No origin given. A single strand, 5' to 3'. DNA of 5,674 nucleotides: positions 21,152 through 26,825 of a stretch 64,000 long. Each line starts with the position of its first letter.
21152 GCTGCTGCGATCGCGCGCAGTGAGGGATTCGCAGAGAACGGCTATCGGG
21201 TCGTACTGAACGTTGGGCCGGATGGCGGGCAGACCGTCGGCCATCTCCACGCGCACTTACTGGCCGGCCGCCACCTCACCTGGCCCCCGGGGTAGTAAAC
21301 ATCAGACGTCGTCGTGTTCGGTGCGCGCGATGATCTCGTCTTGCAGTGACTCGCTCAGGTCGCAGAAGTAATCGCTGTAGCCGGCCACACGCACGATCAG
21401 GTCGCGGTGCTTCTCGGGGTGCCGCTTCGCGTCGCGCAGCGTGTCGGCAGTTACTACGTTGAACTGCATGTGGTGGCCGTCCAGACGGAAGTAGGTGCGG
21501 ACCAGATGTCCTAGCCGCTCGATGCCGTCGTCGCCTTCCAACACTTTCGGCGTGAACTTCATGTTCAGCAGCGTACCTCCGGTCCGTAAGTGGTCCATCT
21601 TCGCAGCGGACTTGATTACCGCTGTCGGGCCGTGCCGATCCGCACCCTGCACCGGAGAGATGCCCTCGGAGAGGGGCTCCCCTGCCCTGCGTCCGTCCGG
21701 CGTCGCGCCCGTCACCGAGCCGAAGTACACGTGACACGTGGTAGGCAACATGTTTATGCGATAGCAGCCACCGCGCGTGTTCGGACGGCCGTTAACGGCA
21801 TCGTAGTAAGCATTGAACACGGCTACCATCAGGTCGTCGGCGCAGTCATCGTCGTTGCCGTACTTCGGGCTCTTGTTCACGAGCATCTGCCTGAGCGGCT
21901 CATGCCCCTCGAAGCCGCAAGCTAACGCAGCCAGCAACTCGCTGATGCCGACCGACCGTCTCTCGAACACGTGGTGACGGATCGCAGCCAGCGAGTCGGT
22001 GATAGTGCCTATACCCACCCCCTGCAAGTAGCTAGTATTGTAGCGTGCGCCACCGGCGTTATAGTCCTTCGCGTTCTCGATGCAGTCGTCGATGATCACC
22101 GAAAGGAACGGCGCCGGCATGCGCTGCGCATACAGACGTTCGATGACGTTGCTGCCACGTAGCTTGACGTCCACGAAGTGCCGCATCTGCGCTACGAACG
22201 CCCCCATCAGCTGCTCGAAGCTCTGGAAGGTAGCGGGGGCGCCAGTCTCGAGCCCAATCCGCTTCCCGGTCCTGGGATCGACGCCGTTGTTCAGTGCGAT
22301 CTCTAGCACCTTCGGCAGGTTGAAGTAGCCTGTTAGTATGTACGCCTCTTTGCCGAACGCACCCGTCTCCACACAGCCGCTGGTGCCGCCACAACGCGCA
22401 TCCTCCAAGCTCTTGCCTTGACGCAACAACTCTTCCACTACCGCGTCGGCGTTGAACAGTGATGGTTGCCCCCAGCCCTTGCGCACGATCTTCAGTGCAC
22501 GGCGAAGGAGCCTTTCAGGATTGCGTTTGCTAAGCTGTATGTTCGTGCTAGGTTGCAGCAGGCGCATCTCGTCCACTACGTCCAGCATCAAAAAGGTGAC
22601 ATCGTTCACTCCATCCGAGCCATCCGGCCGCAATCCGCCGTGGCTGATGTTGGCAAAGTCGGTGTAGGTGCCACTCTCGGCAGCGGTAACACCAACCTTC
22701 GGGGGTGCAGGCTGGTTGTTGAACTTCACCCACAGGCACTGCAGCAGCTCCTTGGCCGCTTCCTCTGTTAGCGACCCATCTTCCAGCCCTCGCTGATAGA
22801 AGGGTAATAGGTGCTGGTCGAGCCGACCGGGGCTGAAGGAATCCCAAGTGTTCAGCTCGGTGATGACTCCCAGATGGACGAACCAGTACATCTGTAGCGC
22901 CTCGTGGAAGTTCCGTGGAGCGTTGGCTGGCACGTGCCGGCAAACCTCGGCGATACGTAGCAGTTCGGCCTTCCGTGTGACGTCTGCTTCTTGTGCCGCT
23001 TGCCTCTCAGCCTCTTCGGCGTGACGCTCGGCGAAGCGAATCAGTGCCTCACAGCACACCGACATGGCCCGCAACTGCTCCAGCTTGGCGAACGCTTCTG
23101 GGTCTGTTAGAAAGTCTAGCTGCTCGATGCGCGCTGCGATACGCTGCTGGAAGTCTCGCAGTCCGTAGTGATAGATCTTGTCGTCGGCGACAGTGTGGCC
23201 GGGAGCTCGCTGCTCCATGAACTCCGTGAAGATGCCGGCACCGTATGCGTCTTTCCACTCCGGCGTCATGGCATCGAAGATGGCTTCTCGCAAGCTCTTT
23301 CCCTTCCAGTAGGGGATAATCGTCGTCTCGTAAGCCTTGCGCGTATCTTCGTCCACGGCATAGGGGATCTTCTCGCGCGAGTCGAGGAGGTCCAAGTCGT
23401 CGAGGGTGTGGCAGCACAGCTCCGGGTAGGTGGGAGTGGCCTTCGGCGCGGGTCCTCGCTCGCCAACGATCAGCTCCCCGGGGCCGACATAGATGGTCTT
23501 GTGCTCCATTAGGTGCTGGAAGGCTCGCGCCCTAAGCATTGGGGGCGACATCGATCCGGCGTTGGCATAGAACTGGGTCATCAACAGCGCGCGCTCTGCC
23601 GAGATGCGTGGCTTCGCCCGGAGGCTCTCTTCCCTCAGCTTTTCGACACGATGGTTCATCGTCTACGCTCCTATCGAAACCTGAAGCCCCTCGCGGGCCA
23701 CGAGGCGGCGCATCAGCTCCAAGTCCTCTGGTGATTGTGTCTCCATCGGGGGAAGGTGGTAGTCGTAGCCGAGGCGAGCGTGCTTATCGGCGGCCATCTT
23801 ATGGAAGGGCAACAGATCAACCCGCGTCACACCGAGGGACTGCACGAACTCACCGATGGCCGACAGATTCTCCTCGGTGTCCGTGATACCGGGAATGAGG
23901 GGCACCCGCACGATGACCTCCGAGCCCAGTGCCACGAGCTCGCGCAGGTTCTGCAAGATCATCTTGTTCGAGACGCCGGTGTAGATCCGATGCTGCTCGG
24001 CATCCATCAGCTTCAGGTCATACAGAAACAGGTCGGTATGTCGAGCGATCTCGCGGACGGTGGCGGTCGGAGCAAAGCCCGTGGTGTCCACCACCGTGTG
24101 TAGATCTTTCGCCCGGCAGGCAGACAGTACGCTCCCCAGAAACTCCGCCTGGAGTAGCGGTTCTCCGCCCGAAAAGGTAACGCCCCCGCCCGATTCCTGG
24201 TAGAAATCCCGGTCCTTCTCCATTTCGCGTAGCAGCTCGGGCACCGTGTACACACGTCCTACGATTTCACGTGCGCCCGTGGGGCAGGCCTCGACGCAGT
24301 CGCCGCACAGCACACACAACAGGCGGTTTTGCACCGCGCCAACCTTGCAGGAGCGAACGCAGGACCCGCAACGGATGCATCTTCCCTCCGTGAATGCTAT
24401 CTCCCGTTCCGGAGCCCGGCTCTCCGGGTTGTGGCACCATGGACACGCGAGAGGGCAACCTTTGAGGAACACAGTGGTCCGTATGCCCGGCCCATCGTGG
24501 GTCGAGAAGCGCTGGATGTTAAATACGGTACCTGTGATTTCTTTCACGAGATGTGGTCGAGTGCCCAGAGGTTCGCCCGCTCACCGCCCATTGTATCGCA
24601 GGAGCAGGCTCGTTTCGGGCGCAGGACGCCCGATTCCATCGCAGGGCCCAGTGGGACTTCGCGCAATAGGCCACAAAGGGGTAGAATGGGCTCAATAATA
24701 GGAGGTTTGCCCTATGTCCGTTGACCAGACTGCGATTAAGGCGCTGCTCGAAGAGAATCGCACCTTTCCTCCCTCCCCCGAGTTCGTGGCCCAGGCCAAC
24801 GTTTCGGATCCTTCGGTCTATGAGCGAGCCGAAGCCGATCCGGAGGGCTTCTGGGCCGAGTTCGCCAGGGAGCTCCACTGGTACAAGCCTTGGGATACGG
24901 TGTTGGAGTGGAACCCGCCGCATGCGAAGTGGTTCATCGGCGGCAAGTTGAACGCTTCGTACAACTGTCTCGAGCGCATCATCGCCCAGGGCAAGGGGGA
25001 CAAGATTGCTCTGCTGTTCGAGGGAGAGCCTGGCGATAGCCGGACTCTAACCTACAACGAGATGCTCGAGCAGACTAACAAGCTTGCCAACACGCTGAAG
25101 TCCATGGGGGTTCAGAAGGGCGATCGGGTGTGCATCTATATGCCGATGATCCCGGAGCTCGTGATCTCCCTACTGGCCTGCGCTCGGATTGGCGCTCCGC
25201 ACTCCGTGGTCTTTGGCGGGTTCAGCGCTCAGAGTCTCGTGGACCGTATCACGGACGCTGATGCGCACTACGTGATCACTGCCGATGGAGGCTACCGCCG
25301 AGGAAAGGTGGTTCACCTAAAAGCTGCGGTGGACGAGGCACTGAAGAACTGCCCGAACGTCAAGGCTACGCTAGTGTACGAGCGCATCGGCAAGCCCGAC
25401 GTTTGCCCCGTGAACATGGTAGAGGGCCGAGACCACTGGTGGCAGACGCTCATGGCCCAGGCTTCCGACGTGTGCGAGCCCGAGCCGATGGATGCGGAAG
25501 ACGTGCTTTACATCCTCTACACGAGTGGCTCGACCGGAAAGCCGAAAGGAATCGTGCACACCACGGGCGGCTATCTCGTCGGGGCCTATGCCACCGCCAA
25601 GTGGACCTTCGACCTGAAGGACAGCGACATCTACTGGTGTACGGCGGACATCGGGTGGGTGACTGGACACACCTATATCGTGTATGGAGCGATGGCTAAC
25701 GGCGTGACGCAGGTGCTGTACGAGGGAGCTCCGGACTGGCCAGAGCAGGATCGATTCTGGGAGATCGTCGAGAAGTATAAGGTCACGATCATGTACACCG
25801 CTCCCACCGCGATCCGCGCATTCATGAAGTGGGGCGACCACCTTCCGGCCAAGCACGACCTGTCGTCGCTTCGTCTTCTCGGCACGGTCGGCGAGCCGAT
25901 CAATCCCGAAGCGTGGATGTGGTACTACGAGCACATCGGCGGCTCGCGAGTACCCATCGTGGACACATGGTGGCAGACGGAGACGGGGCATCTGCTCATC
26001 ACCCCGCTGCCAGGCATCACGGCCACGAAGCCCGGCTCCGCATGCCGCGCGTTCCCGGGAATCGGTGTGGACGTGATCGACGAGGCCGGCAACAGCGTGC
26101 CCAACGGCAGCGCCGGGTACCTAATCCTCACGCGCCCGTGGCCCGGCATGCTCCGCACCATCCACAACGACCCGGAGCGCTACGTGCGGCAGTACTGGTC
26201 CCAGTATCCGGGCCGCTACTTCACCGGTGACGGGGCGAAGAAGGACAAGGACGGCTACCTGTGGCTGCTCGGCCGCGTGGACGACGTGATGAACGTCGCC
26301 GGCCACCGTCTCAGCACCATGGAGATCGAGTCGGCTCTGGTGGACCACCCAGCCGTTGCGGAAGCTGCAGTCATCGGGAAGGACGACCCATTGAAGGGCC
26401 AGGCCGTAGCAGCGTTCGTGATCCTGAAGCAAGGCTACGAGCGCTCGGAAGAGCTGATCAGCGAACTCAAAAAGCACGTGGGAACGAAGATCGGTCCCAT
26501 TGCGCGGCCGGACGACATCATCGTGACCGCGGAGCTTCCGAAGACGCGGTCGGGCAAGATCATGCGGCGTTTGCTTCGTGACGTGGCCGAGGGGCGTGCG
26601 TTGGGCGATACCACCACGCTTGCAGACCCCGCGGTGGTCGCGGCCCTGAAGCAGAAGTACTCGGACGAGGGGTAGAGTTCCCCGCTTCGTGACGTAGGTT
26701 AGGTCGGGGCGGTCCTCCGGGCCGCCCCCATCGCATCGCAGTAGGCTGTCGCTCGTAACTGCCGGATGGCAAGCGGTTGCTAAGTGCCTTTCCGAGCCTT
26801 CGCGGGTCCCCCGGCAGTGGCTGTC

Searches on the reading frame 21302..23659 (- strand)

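Call 38: search_protein_families(library=pfam, proteins=[window:21302-23659:-], max_evalue=0.001)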
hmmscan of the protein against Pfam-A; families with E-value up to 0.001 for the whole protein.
window:21302-23659:- (785 aa): 2 families
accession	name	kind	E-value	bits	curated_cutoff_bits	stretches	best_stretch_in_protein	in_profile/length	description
PF02901.20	PFL-like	-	7.8e-236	785.1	24.3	1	1-647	1-647/647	Pyruvate formate lyase-like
PF01228.26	Gly_radical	-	9.8e-37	126.2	22.2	1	664-766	2-106/106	Glycine radical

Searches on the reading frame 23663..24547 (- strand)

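Call 38: search_protein_families(library=pfam, proteins=[window:23663-24547:-], max_evalue=0.001)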
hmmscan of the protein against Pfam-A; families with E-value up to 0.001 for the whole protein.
window:23663-24547:- (294 aa): 8 families
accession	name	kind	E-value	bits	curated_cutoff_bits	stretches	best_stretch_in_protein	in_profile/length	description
PF04055.27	Radical_SAM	-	1.7e-17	64.5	29.5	1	27-226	3-160/166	Radical SAM superfamily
PF13353.11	Fer4_12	-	2.8e-14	54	22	1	18-169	2-107/137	4Fe-4S single cluster domain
PF00037.32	Fer4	-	1.6e-10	40.8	21.1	2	74-93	4-23/24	4Fe-4S binding domain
PF12837.12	Fer4_6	-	2.7e-09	37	25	2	77-92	8-23/24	4Fe-4S binding domain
PF12838.12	Fer4_7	-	1.9e-07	31.9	27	1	78-97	2-21/52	4Fe-4S dicluster domain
PF13237.11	Fer4_10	-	2.5e-07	30.9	25.5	1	73-94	4-25/53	4Fe-4S dicluster domain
PF13187.11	Fer4_9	-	1.5e-05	25.4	27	0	77-92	36-51/52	4Fe-4S dicluster domain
PF12797.12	Fer4_2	-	3.3e-05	24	24.5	0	77-90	9-22/22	4Fe-4S binding domain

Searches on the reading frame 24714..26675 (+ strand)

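Call 38: search_protein_families(library=pfam, proteins=[window:24714-26675:+], max_evalue=0.001)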
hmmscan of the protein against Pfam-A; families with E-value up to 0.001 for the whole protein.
window:24714-26675:+ (653 aa): 3 families
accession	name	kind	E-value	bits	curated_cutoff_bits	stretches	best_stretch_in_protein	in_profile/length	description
PF00501.34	AMP-binding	-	1.9e-89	300.6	29.9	1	91-475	5-377/384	AMP-binding enzyme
PF13193.12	AMP-binding_C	-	9.4e-29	100.6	24.5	1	537-615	1-76/76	AMP-binding enzyme C-terminal domain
PF16177.11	ACAS_N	-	2.9e-24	85.1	27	1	35-85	4-55/55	Acetyl-coenzyme A synthetase N-terminus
